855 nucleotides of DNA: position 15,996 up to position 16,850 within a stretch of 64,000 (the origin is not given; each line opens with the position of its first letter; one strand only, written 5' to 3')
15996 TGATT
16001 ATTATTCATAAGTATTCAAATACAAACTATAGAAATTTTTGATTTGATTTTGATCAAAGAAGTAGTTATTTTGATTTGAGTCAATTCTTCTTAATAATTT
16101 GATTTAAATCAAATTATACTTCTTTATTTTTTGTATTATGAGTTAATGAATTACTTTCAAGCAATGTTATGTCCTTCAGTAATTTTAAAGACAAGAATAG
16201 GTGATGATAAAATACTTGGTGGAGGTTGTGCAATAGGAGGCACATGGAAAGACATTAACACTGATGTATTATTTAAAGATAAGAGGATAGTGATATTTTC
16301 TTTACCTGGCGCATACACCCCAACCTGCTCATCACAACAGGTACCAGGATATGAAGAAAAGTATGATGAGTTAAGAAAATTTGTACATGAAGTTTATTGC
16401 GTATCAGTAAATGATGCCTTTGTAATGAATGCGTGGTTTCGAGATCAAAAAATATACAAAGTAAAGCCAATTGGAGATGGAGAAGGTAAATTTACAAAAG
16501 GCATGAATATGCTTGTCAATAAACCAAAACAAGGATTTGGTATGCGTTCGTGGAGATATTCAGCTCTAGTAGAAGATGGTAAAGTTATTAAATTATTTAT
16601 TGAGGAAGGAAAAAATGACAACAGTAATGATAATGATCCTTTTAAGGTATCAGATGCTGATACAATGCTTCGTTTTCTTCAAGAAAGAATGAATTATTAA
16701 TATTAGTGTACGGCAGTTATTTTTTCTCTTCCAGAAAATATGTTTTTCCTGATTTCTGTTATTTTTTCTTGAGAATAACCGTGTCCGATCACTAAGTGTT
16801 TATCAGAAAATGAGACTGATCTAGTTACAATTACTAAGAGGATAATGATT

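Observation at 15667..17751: Box-to-start-codon geometry suggests leaderless mRNAs for most genes in the island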

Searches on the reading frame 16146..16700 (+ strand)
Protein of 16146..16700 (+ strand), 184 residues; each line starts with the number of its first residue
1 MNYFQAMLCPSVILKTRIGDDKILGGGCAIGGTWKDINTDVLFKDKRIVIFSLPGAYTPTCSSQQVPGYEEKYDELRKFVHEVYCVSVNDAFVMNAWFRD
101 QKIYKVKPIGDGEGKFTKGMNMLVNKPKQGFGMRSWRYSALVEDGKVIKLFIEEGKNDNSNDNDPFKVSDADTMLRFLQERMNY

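Call 5: search_protein_families(library=pfam, proteins=[window:16146-16700:+], max_evalue=0.01)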
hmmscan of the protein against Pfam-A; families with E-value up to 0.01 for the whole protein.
window:16146-16700:+ (184 aa): 2 families
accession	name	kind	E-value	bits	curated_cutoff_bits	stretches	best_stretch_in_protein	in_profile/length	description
PF08534.16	Redoxin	-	1.5e-23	83.6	26.6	1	37-161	21-140/148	Redoxin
PF00578.27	AhpC-TSA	-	7.6e-10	39.2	26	1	38-144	19-117/124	AhpC/TSA family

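Call 10: find_homologous_proteins(query=window:16146-16700:+)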
Query window:16146-16700:+ (184 aa): 7993 proteins with E <= 0.001 among 8000 candidates; the best 120 are listed.
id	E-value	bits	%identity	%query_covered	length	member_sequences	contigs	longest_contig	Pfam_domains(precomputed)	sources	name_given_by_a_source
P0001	1.1e-120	418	97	100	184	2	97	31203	PF08534.17,PF00578.28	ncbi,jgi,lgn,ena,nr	ncbi:MAG: peroxiredoxin [Pelagibacteraceae bacterium]|jgi:peroxiredoxin|nr:peroxiredoxin [Pelagibact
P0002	2.8e-120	417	96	100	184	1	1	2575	PF08534.17,PF00578.28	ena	-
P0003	8.4e-120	415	96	100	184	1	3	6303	PF08534.17,PF00578.28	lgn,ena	-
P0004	1.6e-113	395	91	99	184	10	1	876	PF08534.17,PF00578.28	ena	-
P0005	2.5e-111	387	89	99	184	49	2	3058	PF08534.17,PF00578.28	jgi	-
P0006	9.6e-110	382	90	99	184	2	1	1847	PF08534.17,PF00578.28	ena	-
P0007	3.9e-105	367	83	99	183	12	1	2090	PF08534.17,PF00578.28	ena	-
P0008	5.7e-105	367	83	99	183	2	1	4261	PF08534.17,PF00578.28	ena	-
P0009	3.1e-101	355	84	96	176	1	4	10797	PF08534.17,PF00578.28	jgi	-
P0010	3.9e-101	354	84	96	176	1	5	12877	PF08534.17,PF00578.28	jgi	-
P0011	6.1e-101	354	84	96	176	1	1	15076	PF08534.17,PF00578.28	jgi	-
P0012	7.6e-101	353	84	96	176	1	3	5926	PF08534.17,PF00578.28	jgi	-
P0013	1.4e-100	352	83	96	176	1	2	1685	PF08534.17,PF00578.28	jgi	-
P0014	1.6e-100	352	83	96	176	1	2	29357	PF08534.17,PF00578.28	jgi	-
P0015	2.0e-100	352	83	96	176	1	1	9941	PF08534.17,PF00578.28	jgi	-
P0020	8.2e-98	343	78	98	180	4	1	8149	PF08534.17,PF00578.28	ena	-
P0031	1.5e-90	320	75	95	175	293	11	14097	PF08534.17,PF00578.28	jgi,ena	-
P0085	1.7e-87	310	75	94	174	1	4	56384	PF08534.17,PF00578.28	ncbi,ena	ncbi:MAG: peroxiredoxin [Candidatus Pelagibacter sp.]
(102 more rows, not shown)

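Call 12: find_encoding_contigs(protein=P0014, flank=10000, max_places=4)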
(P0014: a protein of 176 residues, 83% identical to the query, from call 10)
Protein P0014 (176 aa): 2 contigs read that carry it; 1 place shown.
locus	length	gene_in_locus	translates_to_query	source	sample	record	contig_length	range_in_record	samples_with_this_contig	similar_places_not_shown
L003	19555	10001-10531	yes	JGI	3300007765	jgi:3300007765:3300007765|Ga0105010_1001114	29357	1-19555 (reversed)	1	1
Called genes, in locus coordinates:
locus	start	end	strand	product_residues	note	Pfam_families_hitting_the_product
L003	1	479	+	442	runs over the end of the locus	PF07690:MFS_1, PF12832:MFS_1_like (faint), PF00083:Sugar_tr, PF07690:MFS_1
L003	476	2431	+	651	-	PF07690:MFS_1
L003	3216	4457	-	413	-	PF07731:Cu-oxidase_2 (faint), PF07732:Cu-oxidase_3 (weak), PF00394:Cu-oxidase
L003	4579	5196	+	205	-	PF12766:Pyridox_oxase_2, PF01243:PNPOx_N, PF10590:PNP_phzG_C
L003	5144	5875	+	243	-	-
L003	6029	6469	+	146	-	PF00011:HSP20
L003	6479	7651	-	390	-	PF01494:FAD_binding_3, PF07992:Pyr_redox_2 (faint), PF13738:Pyr_redox_3 (faint)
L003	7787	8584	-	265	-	-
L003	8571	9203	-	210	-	PF13759:2OG-FeII_Oxy_5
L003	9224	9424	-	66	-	-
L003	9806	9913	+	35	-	-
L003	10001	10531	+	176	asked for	PF00578:AhpC-TSA, PF08534:Redoxin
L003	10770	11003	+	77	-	-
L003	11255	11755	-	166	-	-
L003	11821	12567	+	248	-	PF00027:cNMP_binding, PF13545:HTH_Crp_2, PF00325:Crp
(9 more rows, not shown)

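Call 13: find_encoding_contigs(protein=P0020, flank=10000, max_places=4)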
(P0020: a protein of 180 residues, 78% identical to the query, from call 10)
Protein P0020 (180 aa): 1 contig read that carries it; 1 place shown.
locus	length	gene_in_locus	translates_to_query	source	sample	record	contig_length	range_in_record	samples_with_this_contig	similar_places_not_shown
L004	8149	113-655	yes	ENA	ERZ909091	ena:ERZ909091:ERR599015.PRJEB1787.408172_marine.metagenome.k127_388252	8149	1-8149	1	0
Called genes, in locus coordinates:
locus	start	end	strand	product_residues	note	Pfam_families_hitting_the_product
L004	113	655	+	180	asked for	PF00578:AhpC-TSA, PF08534:Redoxin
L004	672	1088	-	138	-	PF06172:Cupin_5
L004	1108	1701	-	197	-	PF00925:GTP_cyclohydro2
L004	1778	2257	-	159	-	PF01502:PRA-CH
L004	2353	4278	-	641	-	PF02824:TGS, PF07973:tRNA_SAD, PF00587:tRNA-synt_2b, PF03129:HGTP_anticodon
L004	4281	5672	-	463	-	PF01406:tRNA-synt_1e, PF09334:tRNA-synt_1g (faint), PF00133:tRNA-synt_1 (weak), PF23493:CysS_C (weak)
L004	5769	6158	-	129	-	PF09912:DUF2141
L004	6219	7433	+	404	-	PF00425:Chorismate_bind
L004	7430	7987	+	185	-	PF00117:GATase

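Call 14: find_encoding_contigs(protein=P0005, flank=10000, max_places=4)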
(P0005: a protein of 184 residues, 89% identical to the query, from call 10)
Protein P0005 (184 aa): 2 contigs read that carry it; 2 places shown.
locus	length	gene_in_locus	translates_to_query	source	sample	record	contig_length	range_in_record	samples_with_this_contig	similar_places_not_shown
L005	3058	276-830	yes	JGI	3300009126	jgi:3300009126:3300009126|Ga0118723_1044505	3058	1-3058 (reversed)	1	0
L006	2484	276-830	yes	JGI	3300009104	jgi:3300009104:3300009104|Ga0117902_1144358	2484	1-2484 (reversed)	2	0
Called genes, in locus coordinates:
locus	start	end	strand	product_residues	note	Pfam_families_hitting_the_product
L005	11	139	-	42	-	-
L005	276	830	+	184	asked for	PF00578:AhpC-TSA, PF08534:Redoxin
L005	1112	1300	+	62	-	-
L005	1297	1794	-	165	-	-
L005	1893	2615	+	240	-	PF00027:cNMP_binding, PF13545:HTH_Crp_2, PF00325:Crp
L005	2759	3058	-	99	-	?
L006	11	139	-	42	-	-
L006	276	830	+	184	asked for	PF00578:AhpC-TSA, PF08534:Redoxin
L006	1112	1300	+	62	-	-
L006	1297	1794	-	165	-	-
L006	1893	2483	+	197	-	?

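Call 17: find_encoding_contigs(protein=P0085, flank=3000, max_places=4)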
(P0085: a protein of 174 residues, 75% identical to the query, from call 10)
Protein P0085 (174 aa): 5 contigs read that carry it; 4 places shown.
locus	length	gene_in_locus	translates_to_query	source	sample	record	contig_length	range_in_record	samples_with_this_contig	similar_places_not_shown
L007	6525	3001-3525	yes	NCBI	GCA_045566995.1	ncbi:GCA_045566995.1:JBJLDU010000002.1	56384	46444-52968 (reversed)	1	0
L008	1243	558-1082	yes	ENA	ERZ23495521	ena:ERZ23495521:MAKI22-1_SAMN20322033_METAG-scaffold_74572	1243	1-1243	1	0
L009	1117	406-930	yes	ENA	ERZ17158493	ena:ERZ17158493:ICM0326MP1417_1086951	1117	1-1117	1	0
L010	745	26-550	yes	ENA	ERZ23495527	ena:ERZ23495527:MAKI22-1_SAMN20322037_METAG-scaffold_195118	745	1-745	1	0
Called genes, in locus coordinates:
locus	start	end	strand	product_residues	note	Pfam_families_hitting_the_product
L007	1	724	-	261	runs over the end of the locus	PF23441:SDR, PF00106:adh_short, PF13561:adh_short_C2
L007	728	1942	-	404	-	PF00109:ketoacyl-synt, PF02801:Ketoacyl-synt_C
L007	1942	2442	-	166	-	PF07977:FabA, PF22818:ApeI-like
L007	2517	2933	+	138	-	PF01475:FUR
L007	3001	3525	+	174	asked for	PF08534:Redoxin, PF00578:AhpC-TSA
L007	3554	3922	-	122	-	PF06347:SH3_4, PF08239:SH3_3 (faint), PF06347:SH3_4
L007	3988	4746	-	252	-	PF00899:ThiF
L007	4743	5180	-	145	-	PF00692:dUTPase, PF22769:DCD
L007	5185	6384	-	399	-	PF02441:Flavoprotein, PF04127:DFP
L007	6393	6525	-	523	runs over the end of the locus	PF03109:ABC1, PF27536:UbiB_helical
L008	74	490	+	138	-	PF01475:FUR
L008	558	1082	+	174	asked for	PF08534:Redoxin, PF00578:AhpC-TSA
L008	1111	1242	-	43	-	?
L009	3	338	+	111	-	?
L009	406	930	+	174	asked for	PF08534:Redoxin, PF00578:AhpC-TSA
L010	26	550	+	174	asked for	PF08534:Redoxin, PF00578:AhpC-TSA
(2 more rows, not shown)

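Call 18: find_encoding_contigs(protein=P0031, flank=3000, max_places=4)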
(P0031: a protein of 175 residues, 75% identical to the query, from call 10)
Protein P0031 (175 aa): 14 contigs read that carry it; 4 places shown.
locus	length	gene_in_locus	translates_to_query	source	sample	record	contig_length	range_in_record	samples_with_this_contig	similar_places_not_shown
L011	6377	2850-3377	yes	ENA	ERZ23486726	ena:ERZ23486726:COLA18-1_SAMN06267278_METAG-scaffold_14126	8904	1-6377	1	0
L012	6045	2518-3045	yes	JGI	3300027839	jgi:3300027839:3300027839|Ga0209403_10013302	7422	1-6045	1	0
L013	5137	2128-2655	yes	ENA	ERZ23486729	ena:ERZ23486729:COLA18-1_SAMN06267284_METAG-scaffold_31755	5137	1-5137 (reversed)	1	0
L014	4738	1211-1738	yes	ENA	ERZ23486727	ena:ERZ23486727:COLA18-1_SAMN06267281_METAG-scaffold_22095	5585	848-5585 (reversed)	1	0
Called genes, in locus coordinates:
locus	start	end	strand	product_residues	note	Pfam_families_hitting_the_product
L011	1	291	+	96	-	?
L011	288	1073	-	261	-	PF00106:adh_short, PF13561:adh_short_C2, PF23441:SDR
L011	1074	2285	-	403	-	PF00109:ketoacyl-synt, PF02801:Ketoacyl-synt_C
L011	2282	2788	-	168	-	PF07977:FabA, PF22818:ApeI-like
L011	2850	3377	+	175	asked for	PF08534:Redoxin, PF00578:AhpC-TSA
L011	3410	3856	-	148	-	PF06347:SH3_4, PF08239:SH3_3 (faint), PF06347:SH3_4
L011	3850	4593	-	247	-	PF00899:ThiF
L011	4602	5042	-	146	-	PF00692:dUTPase, PF22769:DCD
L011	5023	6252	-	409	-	PF02441:Flavoprotein, PF04127:DFP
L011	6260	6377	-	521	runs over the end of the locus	PF03109:ABC1, PF27536:UbiB_helical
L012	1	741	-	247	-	?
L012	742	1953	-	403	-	PF00109:ketoacyl-synt, PF02801:Ketoacyl-synt_C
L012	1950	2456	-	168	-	PF07977:FabA, PF22818:ApeI-like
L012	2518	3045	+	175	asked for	PF08534:Redoxin, PF00578:AhpC-TSA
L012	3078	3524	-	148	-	PF06347:SH3_4, PF08239:SH3_3 (faint), PF06347:SH3_4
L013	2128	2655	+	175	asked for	PF08534:Redoxin, PF00578:AhpC-TSA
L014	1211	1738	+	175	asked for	PF08534:Redoxin, PF00578:AhpC-TSA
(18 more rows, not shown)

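Call 29: find_encoding_contigs(protein=P0001, flank=10000, max_places=10)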
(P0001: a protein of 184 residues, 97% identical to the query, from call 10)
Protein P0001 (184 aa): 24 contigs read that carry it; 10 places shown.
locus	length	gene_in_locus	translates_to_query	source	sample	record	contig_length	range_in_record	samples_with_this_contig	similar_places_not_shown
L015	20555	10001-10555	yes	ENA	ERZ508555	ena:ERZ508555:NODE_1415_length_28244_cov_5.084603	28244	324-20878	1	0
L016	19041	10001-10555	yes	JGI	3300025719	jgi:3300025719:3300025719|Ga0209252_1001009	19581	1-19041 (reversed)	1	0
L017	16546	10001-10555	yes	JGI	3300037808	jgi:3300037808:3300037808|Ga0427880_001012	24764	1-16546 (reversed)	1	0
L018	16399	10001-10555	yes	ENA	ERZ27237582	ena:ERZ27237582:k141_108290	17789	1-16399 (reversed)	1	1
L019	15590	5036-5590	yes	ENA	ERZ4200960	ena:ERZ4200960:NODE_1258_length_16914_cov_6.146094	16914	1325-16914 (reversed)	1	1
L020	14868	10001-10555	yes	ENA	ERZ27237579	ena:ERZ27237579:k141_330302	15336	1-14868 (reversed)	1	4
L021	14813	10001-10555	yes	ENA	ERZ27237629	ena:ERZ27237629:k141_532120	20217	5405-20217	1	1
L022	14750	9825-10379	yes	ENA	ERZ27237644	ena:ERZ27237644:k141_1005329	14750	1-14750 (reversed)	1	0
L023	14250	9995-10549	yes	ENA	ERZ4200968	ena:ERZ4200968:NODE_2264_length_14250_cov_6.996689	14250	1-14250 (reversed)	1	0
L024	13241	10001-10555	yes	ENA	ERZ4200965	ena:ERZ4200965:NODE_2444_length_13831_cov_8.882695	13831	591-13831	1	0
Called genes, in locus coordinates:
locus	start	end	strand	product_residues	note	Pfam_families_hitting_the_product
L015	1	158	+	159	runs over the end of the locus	?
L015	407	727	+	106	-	PF07345:ATPaseInh_sub_z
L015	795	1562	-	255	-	PF04391:DUF533 (faint), PF27507:DjlA_TM, PF05099:TerB, PF00226:DnaJ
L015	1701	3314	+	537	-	PF01839:FG-GAP (faint), PF13517:FG-GAP_3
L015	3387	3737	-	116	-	PF06249:EutQ, PF05899:Cupin_3, PF07883:Cupin_2 (weak)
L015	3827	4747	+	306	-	PF02574:S-methyl_trans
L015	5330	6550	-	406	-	PF07731:Cu-oxidase_2 (faint), PF07732:Cu-oxidase_3 (weak), PF00394:Cu-oxidase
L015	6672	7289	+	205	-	PF12766:Pyridox_oxase_2, PF01243:PNPOx_N, PF10590:PNP_phzG_C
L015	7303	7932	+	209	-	-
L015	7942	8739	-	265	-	-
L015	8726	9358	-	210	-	PF13759:2OG-FeII_Oxy_5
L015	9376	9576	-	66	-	-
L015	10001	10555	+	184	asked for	PF00578:AhpC-TSA, PF08534:Redoxin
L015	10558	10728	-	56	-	-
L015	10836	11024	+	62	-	-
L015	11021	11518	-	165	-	-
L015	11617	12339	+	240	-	PF00027:cNMP_binding, PF13545:HTH_Crp_2, PF00325:Crp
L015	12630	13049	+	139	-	PF03595:SLAC1 (weak)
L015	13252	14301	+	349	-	PF04577:Glyco_transf_61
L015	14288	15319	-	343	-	PF25145:NfeD1b_N (weak), PF01343:Peptidase_S49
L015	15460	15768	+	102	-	PF00166:Cpn10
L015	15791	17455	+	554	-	-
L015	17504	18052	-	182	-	PF00255:GSHPx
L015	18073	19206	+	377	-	PF21088:MS_channel_1st (weak), PF00924:MS_channel_2nd, PF21082:MS_channel_3rd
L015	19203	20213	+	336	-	PF01594:AI-2E_transport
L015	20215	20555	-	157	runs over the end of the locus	-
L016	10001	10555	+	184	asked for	PF00578:AhpC-TSA, PF08534:Redoxin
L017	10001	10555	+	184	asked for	PF00578:AhpC-TSA, PF08534:Redoxin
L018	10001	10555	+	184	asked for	PF00578:AhpC-TSA, PF08534:Redoxin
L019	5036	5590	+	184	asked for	PF00578:AhpC-TSA, PF08534:Redoxin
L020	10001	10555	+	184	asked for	PF00578:AhpC-TSA, PF08534:Redoxin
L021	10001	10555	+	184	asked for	PF00578:AhpC-TSA, PF08534:Redoxin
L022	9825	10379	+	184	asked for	PF00578:AhpC-TSA, PF08534:Redoxin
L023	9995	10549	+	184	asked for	PF00578:AhpC-TSA, PF08534:Redoxin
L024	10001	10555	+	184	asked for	PF00578:AhpC-TSA, PF08534:Redoxin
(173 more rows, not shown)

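Call 47: search_protein_families(library=ncbifam, proteins=[window:16146-16700:+])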
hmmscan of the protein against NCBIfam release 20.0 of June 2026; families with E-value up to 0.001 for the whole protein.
window:16146-16700:+ (184 aa): 8 families
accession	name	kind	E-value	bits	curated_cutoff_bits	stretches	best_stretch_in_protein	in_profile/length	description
TIGR03137.1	AhpC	equivalog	2.4e-08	33.9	272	1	32-134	19-120/187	alkyl hydroperoxide reductase subunit C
NF009668.0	PRK13189.1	equivalog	3.8e-06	26.3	211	1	33-100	24-90/224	peroxiredoxin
NF009670.0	PRK13191.1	equivalog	3.9e-06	26.6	374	1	40-123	28-115/215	putative peroxiredoxin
NF009669.0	PRK13190.1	equivalog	5.6e-06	25.7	261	1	43-102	26-84/203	putative peroxiredoxin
NF011576.0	PRK15000.1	subfamily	3.3e-05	23.6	301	1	36-99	25-86/200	peroxiredoxin C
NF040737.1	peroxi_PrxU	equivalog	0.00027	20.7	270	1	43-100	63-119/233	thioredoxin-dependent peroxiredoxin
NF010122.0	PRK13599.1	equivalog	0.00028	20.3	456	1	44-153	32-141/220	peroxiredoxin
NF006960.0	PRK09437.1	equivalog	0.00077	19.4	140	0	43-126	28-109/156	thioredoxin-dependent thiol peroxidase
